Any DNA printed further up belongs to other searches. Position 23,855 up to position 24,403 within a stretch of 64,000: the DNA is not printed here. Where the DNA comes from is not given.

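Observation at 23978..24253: Perfect LexA box controlling the only plus-strand gene of the early region: candidate SOS-inducible antirepressor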

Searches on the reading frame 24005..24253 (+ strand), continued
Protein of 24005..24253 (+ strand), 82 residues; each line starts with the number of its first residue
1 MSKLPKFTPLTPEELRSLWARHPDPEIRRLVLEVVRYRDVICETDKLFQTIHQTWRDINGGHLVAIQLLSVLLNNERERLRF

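Call 50: find_encoding_contigs(protein=P0188, flank=8000, max_places=1)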
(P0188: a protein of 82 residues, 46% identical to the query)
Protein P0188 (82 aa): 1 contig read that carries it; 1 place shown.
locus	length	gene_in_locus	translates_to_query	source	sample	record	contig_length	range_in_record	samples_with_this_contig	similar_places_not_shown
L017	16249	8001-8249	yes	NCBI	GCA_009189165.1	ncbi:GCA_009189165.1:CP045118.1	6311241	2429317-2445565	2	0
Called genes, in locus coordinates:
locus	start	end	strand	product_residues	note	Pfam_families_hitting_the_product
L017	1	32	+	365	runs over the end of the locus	PF03969:AFG1_ATPase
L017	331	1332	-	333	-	PF13409:GST_N_2, PF00043:GST_C, PF13410:GST_C_2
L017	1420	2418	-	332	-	PF02885:Glycos_trans_3N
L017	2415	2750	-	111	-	PF04358:DsrC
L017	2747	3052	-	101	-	PF04077:DsrH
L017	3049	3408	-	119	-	PF02635:DsrE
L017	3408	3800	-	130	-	PF02635:DsrE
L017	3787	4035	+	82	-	PF02413:Caudo_TAP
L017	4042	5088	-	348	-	PF01757:Acyl_transf_3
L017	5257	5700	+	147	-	-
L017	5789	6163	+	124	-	-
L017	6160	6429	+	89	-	-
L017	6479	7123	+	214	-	-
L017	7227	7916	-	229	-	PF02586:SRAP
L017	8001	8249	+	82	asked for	-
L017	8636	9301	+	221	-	PF01027:Bax1-I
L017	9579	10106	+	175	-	PF00903:Glyoxalase (weak), PF13669:Glyoxalase_4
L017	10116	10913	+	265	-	PF00106:adh_short, PF08659:KR, PF13561:adh_short_C2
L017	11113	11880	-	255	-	PF00106:adh_short, PF08659:KR (faint), PF13561:adh_short_C2, PF23441:SDR (weak)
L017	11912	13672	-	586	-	PF00890:FAD_binding_2, PF01266:DAO, PF03486:HI0933_like (faint), PF07992:Pyr_redox_2 (faint), PF12831:FAD_oxidored, PF13450:NAD_binding_8 (weak)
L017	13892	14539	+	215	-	PF00440:TetR_N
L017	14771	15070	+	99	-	-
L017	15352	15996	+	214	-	PF00072:Response_reg, PF00196:GerE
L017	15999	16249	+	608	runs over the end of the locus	PF01541:GIY-YIG, PF27096:UvrC_M, PF02151:UVR (weak), PF22920:UvrC_RNaseH, PF08459:UvrC_RNaseH_dom, PF00633:HHH (faint), PF12826:HHH_2 (weak), PF14520:HHH_5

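Call 51: find_encoding_contigs(protein=P0061, flank=8000, max_places=1)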
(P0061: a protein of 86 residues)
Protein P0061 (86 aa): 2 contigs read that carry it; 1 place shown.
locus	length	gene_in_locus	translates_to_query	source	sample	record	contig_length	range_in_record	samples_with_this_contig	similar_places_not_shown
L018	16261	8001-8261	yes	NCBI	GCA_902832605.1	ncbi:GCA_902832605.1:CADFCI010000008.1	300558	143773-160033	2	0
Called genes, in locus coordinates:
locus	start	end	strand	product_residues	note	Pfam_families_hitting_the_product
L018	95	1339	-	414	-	PF15902:Sortilin-Vps10 (faint)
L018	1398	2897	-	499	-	PF09994:T6SS_Tle1-like_cat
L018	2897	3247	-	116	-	-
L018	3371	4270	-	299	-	PF13503:DUF4123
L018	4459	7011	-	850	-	PF05954:Phage_GPD, PF04717:Phage_base_V, PF13296:T6SS_Vgr, PF10106:DUF2345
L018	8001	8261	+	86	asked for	-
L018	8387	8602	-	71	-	-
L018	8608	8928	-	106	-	-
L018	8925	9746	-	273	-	PF00959:Phage_lysozyme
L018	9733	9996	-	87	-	PF25612:DUF7940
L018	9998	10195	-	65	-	-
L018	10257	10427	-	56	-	-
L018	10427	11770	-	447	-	-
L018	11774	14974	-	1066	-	PF13550:Phage-tail_3, PF23666:Rcc01698_C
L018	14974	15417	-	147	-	PF00877:NLPC_P60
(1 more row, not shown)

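Call 52: find_encoding_contigs(protein=P0123, flank=8000, max_places=1)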
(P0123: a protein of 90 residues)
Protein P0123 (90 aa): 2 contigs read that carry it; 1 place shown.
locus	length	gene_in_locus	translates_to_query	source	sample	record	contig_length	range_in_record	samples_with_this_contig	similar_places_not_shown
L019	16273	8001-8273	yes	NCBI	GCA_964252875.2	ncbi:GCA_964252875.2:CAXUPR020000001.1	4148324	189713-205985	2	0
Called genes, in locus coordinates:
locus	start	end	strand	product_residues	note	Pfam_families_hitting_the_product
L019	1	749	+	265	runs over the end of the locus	PF04972:BON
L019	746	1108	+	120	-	PF00034:Cytochrom_C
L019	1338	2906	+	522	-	PF20172:DUF6538, PF00589:Phage_integrase (weak)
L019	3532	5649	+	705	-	-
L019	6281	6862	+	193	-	PF13643:DUF4145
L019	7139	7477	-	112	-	PF02452:PemK_toxin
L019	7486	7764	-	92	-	PF04014:MazE_antitoxin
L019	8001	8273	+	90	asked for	-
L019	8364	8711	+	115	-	-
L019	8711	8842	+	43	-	-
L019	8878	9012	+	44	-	-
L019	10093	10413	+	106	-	PF05930:Phage_AlpA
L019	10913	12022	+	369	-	PF01757:Acyl_transf_3, PF10129:OpgC_C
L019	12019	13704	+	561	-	PF07519:Tannase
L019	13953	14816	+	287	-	PF14361:RsbRD_N, PF01740:STAS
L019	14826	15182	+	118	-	PF01740:STAS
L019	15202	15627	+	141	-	PF13581:HATPase_c_2, PF02518:HATPase_c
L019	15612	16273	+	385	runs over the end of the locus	PF13581:HATPase_c_2, PF02518:HATPase_c (weak)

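Call 53: find_encoding_contigs(protein=P0197, flank=8000, max_places=1)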
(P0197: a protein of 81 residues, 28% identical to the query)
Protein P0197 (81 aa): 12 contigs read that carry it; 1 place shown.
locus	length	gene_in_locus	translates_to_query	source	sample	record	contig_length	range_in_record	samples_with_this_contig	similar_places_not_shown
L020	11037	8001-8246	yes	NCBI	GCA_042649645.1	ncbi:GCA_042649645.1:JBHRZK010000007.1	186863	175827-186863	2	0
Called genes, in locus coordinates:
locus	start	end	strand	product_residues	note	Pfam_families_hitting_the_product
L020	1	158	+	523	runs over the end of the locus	PF13231:PMT_2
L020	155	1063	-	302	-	PF00126:HTH_1, PF03466:LysR_substrate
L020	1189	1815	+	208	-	PF02525:Flavodoxin_2, PF03358:FMN_red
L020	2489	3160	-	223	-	PF00925:GTP_cyclohydro2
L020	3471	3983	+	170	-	-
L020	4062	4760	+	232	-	PF01292:Ni_hydr_CYTB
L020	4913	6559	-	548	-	PF03109:ABC1, PF27536:UbiB_helical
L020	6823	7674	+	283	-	PF04228:Zn_peptidase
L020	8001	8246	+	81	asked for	-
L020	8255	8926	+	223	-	PF02586:SRAP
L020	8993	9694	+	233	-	-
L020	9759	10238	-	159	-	PF10721:DUF2514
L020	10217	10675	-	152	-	PF00959:Phage_lysozyme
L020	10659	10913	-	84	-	-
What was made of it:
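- The cassette is kept in co-directional contexts, L019 and L020 (calls 52, 53).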

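Call 56: search_protein_families(library=ncbifam, alignment_id=A2, max_evalue=0.01)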
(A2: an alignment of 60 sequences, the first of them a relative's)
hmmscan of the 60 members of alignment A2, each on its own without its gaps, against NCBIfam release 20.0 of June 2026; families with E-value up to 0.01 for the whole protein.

A. member 1, P0001 (82 aa): 0 families

B. families by the number of members that match (of 60 scanned): 1 family
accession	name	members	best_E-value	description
TIGR02051.1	MerR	1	0.0044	mercury resistance transcriptional regulator MerR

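Call 57: search_protein_families(library=phrogs, alignment_id=A2, max_evalue=0.01)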
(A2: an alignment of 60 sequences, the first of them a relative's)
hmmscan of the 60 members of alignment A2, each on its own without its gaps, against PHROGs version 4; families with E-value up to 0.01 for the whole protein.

A. member 1, P0001 (82 aa): 0 families

B. families by the number of members that match (of 60 scanned): 5 families
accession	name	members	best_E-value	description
phrog_17852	-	28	1.5e-07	-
phrog_32761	-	6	5.8e-07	-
phrog_13345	-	1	0.0031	-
phrog_12294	-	1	0.0058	-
phrog_3010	-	1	0.0087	-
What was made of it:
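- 24005..24253 (+): 82-aa gene of an unannotated three-helix protein family (stop codon included). 28 of 60 members match phrog_17852, function unknown (call 57).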

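Call 58: search_dna_similar(query=window:24005-24250:+, collection=phages, mode=protein, max_evalue=0.01, max_rows=30)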
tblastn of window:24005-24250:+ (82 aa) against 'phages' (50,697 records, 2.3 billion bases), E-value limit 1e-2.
No match.

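Call 59: search_dna_similar(query=window:24005-24250:+, collection=plasmids, mode=protein, max_evalue=0.01, max_rows=30)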
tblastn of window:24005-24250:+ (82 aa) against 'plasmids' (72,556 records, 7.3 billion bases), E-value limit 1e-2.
Records with a match: 106; places in all: 108; records where one place covers at least 80% of the query: 103.
Best place of each record, by identity: 60-80% 1; <60% 105.
By first word of the organism name: Pseudomonas 84; Burkholderia 13; Caballeronia 5; Paraburkholderia 4.
By predicted mobility (MOB-suite, as given by PLSDB): non-mobilizable 83; mobilizable 14; conjugative 9.
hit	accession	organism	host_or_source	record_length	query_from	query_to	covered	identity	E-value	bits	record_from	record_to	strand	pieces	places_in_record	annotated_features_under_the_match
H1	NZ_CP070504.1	Pseudomonas atacamensis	Cell culture,date palm rhizospheric soil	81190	1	80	98%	64.2%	4e-25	103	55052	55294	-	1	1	hypothetical protein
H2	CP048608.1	Pseudomonas fluorescens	whole organism,Rhizosphere of Soybean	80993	3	82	98%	56.3%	3e-21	92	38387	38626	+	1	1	ATP-binding protein | hypothetical protein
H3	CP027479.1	Pseudomonas koreensis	Cultured bacterium isolated from ...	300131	3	80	95%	57.7%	2e-23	99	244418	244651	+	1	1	hypothetical protein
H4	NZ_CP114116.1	Pseudomonas sp. GXZC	Sus scrofa,mixed culture,semen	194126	1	80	98%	55.0%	6e-20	89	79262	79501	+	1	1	none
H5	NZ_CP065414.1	Pseudomonas aeruginosa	Homo sapiens,metagenomic assembly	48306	3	80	95%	55.1%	9e-21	91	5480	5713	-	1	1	hypothetical protein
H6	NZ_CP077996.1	Pseudomonas aeruginosa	Homo sapiens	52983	3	80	95%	55.1%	9e-21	91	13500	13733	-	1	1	hypothetical protein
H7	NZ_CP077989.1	Pseudomonas aeruginosa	Homo sapiens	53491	3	80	95%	55.1%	9e-21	91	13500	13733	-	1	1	hypothetical protein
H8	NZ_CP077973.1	Pseudomonas aeruginosa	Homo sapiens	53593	3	80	95%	55.1%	9e-21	91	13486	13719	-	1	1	hypothetical protein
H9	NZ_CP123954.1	Pseudomonas aeruginosa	Homo sapiens,cell culture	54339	3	80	95%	55.1%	9e-21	91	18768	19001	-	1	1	hypothetical protein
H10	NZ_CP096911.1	Pseudomonas aeruginosa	Homo sapiens,Sputum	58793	3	80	95%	55.1%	9e-21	91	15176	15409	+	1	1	hypothetical protein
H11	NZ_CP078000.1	Pseudomonas aeruginosa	Homo sapiens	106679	3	80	95%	55.1%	9e-21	91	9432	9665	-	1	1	hypothetical protein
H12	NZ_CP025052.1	Pseudomonas aeruginosa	Homo sapiens,culture,urine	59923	3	80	95%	55.1%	1e-20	91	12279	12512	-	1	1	hypothetical protein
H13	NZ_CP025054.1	Pseudomonas aeruginosa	Homo sapiens,culture,urine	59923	3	80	95%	55.1%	1e-20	91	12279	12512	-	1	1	hypothetical protein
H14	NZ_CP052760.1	Pseudomonas aeruginosa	cell culture,tung meal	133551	2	80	96%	54.4%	6e-22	94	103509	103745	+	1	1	hypothetical protein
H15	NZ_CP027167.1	Pseudomonas paraeruginosa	-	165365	2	80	96%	54.4%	6e-22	94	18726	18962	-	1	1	hypothetical protein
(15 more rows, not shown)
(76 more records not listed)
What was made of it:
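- Closest known: LexA-repressed antirepressors Tum. Different: This family is mostly on plasmids, with 106 plasmid records and 0 hits in the phage collection for the window protein (calls 58, 59).
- The family is on 106 plasmid records (call 59).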

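Call 60: get_annotated_region(hit=H1, flank=7000)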
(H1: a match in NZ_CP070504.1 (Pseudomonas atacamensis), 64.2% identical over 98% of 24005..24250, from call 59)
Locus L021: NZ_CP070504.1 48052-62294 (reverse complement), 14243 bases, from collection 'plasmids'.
description: Pseudomonas atacamensis strain SM1 plasmid unnamed, complete sequence
organism: Pseudomonas atacamensis (NCBI taxid 2565368)
taxonomy: Bacteria; Pseudomonadota; Gammaproteobacteria; Pseudomonadales; Pseudomonadaceae; Pseudomonas; Pseudomonas atacamensis
host: -; source: Cell culture,date palm rhizospheric soil; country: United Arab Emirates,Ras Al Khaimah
typing (MOB-suite, as given by PLSDB): non-mobilizable
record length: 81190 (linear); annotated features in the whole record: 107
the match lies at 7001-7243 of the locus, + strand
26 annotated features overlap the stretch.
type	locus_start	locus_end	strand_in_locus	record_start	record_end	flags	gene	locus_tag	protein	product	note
CDS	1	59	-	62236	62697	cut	-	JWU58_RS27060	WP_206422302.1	hypothetical protein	-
CDS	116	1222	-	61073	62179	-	-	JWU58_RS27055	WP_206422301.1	site-specific DNA-methyltransferase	GO:0009307 - DNA restriction-modification system [Evidence IEA]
CDS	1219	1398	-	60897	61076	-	-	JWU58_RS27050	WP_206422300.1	hypothetical protein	-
CDS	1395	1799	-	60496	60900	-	-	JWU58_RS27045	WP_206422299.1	phage protein NinX family protein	-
CDS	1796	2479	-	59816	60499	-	-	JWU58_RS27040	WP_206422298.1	hypothetical protein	-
CDS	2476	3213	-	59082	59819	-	-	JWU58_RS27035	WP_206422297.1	hypothetical protein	-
CDS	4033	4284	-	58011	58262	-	-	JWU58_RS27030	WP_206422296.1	hypothetical protein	-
CDS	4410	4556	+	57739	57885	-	-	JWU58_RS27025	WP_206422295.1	hypothetical protein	-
CDS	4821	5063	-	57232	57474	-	-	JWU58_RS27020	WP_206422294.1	hypothetical protein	-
CDS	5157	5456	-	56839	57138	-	-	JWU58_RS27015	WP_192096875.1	hypothetical protein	-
CDS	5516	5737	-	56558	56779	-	-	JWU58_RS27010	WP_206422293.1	hypothetical protein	-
CDS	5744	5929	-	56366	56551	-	-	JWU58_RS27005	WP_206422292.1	hypothetical protein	-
CDS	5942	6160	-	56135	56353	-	-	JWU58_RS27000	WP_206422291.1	hypothetical protein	-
CDS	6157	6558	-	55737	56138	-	-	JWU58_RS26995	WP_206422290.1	type II toxin-antitoxin system MqsA family antitoxin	-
CDS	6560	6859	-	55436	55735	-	-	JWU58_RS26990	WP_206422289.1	type II toxin-antitoxin system MqsR family toxin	-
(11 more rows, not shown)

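Call 61: get_annotated_region(hit=H5, flank=7000)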
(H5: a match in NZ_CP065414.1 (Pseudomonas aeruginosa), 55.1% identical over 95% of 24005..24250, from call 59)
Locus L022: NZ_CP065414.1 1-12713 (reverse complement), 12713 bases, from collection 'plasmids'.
description: Pseudomonas aeruginosa isolate P33 plasmid pP33-2, complete sequence
organism: Pseudomonas aeruginosa (NCBI taxid 287)
taxonomy: Bacteria; Pseudomonadota; Gammaproteobacteria; Pseudomonadales; Pseudomonadaceae; Pseudomonas; Pseudomonas aeruginosa
host: -; source: Homo sapiens,metagenomic assembly; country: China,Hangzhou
typing (MOB-suite, as given by PLSDB): non-mobilizable; replicon rep_cluster_2025
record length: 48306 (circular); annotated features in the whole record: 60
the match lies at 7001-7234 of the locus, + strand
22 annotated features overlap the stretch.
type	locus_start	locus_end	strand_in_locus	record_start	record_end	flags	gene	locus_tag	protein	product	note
CDS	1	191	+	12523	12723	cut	-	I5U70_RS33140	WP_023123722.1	hypothetical protein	-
CDS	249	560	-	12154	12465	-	-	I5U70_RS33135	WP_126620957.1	hypothetical protein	-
CDS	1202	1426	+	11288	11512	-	-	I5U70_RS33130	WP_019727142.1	hypothetical protein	-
CDS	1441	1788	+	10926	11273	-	-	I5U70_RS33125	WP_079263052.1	helix-turn-helix transcriptional regulator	-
CDS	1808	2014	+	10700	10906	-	-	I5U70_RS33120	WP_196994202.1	hypothetical protein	-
CDS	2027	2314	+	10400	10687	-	-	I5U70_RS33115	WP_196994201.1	hypothetical protein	-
CDS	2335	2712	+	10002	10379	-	-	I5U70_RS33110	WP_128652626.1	helix-turn-helix domain-containing protein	-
CDS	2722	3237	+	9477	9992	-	-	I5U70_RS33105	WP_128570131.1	hypothetical protein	-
CDS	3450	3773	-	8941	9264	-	-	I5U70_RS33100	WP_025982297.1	hypothetical protein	-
CDS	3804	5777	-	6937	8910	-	-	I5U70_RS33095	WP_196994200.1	ParB/RepB/Spo0J family partition protein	-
CDS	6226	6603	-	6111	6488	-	-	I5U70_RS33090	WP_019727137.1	hypothetical protein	-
CDS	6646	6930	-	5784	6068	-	-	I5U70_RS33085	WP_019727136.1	hypothetical protein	-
CDS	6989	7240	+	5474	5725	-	-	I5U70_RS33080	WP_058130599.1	hypothetical protein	-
CDS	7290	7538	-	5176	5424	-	-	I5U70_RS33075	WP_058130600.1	hypothetical protein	-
CDS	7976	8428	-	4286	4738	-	radC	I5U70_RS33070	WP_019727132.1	DNA repair protein RadC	GO:0006281 - DNA repair [Evidence IEA]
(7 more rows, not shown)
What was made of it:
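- RadC lies within 3 genes on pP33-2 (call 61).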

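Call 66: search_dna_similar(query=window:24005-24250:+, collection=plasmids, mode=protein, max_evalue=0.01, max_rows=60, rows=spread)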
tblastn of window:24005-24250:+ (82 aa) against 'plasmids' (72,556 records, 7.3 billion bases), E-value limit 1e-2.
Records with a match: 106; places in all: 108; records where one place covers at least 80% of the query: 103.
Best place of each record, by identity: 60-80% 1; <60% 105.
By first word of the organism name: Pseudomonas 84; Burkholderia 13; Caballeronia 5; Paraburkholderia 4.
By predicted mobility (MOB-suite, as given by PLSDB): non-mobilizable 83; mobilizable 14; conjugative 9.
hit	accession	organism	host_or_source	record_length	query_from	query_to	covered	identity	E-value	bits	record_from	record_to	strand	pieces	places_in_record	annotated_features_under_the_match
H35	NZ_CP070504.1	Pseudomonas atacamensis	Cell culture,date palm rhizospheric soil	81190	1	80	98%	64.2%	4e-25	103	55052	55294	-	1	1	hypothetical protein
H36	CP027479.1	Pseudomonas koreensis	Cultured bacterium isolated from ...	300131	3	80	95%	57.7%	2e-23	99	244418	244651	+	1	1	hypothetical protein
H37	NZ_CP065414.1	Pseudomonas aeruginosa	Homo sapiens,metagenomic assembly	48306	3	80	95%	55.1%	9e-21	91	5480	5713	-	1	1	hypothetical protein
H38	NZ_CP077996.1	Pseudomonas aeruginosa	Homo sapiens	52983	3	80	95%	55.1%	9e-21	91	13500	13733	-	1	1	hypothetical protein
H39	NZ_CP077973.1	Pseudomonas aeruginosa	Homo sapiens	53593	3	80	95%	55.1%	9e-21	91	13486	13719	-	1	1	hypothetical protein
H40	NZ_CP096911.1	Pseudomonas aeruginosa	Homo sapiens,Sputum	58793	3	80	95%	55.1%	9e-21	91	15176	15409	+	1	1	hypothetical protein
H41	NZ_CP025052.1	Pseudomonas aeruginosa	Homo sapiens,culture,urine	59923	3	80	95%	55.1%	1e-20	91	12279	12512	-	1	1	hypothetical protein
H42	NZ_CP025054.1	Pseudomonas aeruginosa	Homo sapiens,culture,urine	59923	3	80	95%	55.1%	1e-20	91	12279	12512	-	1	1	hypothetical protein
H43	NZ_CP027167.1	Pseudomonas paraeruginosa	-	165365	2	80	96%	54.4%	6e-22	94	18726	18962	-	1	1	hypothetical protein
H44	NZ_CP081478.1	Pseudomonas aeruginosa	Homo sapiens,burn wound,burn wound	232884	2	80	96%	54.4%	6e-22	94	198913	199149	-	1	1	hypothetical protein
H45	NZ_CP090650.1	Pseudomonas aeruginosa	Homo sapiens,cell culture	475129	2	80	96%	54.4%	6e-22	94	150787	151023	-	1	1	hypothetical protein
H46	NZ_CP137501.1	Pseudomonas aeruginosa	Homo sapiens,Bacterial culture sample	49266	2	80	96%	53.2%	7e-22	94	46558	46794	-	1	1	none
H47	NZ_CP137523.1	Pseudomonas aeruginosa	Homo sapiens,Bacterial culture sample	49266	2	80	96%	53.2%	7e-22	94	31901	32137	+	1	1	none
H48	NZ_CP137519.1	Pseudomonas aeruginosa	Homo sapiens,Bacterial culture sample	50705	2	80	96%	53.2%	7e-22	94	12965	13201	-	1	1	hypothetical protein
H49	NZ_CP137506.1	Pseudomonas aeruginosa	Homo sapiens,Bacterial culture sample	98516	2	80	96%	53.2%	7e-22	94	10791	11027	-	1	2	none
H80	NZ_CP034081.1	Pseudomonas syringae pv. pisi str. PP1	Pisum sativum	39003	2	80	96%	46.8%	1e-15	77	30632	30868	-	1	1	none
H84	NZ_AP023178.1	Paraburkholderia largidicola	Physopelta gutta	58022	1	79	96%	43.0%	5e-13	69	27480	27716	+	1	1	hypothetical protein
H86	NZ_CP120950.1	Burkholderia contaminans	Homo sapiens,Whole organism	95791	4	79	93%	43.4%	2e-7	53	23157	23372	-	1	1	hypothetical protein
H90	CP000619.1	Burkholderia vietnamiensis G4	-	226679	4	80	94%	40.3%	4e-8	55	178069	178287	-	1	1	hypothetical protein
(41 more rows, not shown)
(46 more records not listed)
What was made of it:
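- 106 plasmid records carry the family (calls 59, 66).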

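Call 67: search_protein_families(library=pfam, proteins=[P0042, P0092, P0032, P0107, P0118, P0119, P0124, P0093, P0056, P0012], max_evalue=0.01)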
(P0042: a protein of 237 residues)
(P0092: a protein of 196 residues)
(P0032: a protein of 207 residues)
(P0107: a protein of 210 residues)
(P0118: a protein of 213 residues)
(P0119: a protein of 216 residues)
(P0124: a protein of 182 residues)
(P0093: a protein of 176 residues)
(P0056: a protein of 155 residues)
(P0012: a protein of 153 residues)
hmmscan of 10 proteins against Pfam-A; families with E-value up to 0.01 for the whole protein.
P0042 (237 aa): 0 families

P0092 (196 aa): 0 families

P0032 (207 aa): 0 families

P0107 (210 aa): 0 families

P0118 (213 aa): 0 families

P0119 (216 aa): 0 families

P0124 (182 aa): 0 families

P0093 (176 aa): 0 families

P0056 (155 aa): 1 family
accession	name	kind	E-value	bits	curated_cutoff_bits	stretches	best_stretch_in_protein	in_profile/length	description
PF15264.11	TSSC4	-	0.01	16.5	27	0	22-100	12-85/124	Tumour suppressing sub-chromosomal transferable candidate 4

P0012 (153 aa): 0 families

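Call 74: fold_search(model_id=the predicted structure, library=pdb)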
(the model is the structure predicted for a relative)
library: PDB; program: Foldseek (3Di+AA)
matches with E <= 10: 38; with E <= 0.001: 0
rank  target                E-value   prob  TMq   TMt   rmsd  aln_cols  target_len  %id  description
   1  5v6e_B                2.6e+00  0.57  0.42  0.68   1.2        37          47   22  Crystal structure of Myosin VI in complex with GH2 domain of GIPC1 (released 2017-05-31)
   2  5n5e_D                3.8e+00  0.15  0.29  0.25  11.3        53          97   19  Crystal structure of encapsulated ferritin domain from Pyrococcus furiosus PFC_05175 (released 2018-01-24)
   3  5v6e_D                4.1e+00  0.38  0.41  0.69   1.3        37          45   22  Crystal structure of Myosin VI in complex with GH2 domain of GIPC1 (released 2017-05-31)
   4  5v6e_F                4.4e+00  0.30  0.41  0.70   1.8        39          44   20  Crystal structure of Myosin VI in complex with GH2 domain of GIPC1 (released 2017-05-31)
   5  5wjb_D                5.1e+00  0.09  0.39  0.28   7.4        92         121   16  Crystal Structure of Amino Acids 1733-1797 of Human Beta Cardiac Myosin Fused to Gp7 (released 2017-08-09)
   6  7b7d_EF               5.5e+00  0.23  0.28  0.02   0.8        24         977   33  Yeast 80S ribosome bound to eEF3 and A/A- and P/P-tRNAs (released 2021-03-10)
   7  5wjb_B                5.5e+00  0.08  0.39  0.28   7.4        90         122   17  Crystal Structure of Amino Acids 1733-1797 of Human Beta Cardiac Myosin Fused to Gp7 (released 2017-08-09)
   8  4rp5_A                5.5e+00  0.06  0.27  0.25   6.1        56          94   21  Crystal Structure of the L27 domain of Discs Large 1 (target ID NYSGRC-010766) from Drosophila melanogaster (space gro (released 2014-11-26)
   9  6ej7_A                5.9e+00  0.21  0.33  0.04   5.1        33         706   15  Human Xylosyltransferase 1 in complex with UDP-xylose and peptide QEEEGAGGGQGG (released 2018-05-02)
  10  1tmx_A                5.9e+00  0.11  0.33  0.10   8.6        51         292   18  Crystal structure of hydroxyquinol 1,2-dioxygenase from Nocardioides Simplex 3E (released 2005-03-22)
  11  4mpo_A                6.9e+00  0.18  0.31  0.18   1.0        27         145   22  1.90 A resolution structure of CT771 from Chlamydia trachomatis Bound to Hydrolyzed Ap4A Products (released 2014-01-22)
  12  5fvl_A                6.9e+00  0.11  0.32  0.32   4.4        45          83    9  Crystal structure of Vps4-Vps20 complex from S.cerevisiae (released 2016-04-27)
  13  7rkc_B                7.4e+00  0.23  0.35  0.14   0.8        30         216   30  Computationally designed tunable C2 symmetric tandem repeat homodimer, D_3_633 (released 2022-05-18)
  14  2n10_MODEL_1_A        7.4e+00  0.15  0.42  0.56   4.4        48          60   21  Solution structure of MyUb (1080-1131) of human Myosin VI (released 2016-03-09)
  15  9c9v_A                8.0e+00  0.15  0.27  0.16   0.9        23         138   26  HBV capsid with compound 3i (released 2024-09-25)
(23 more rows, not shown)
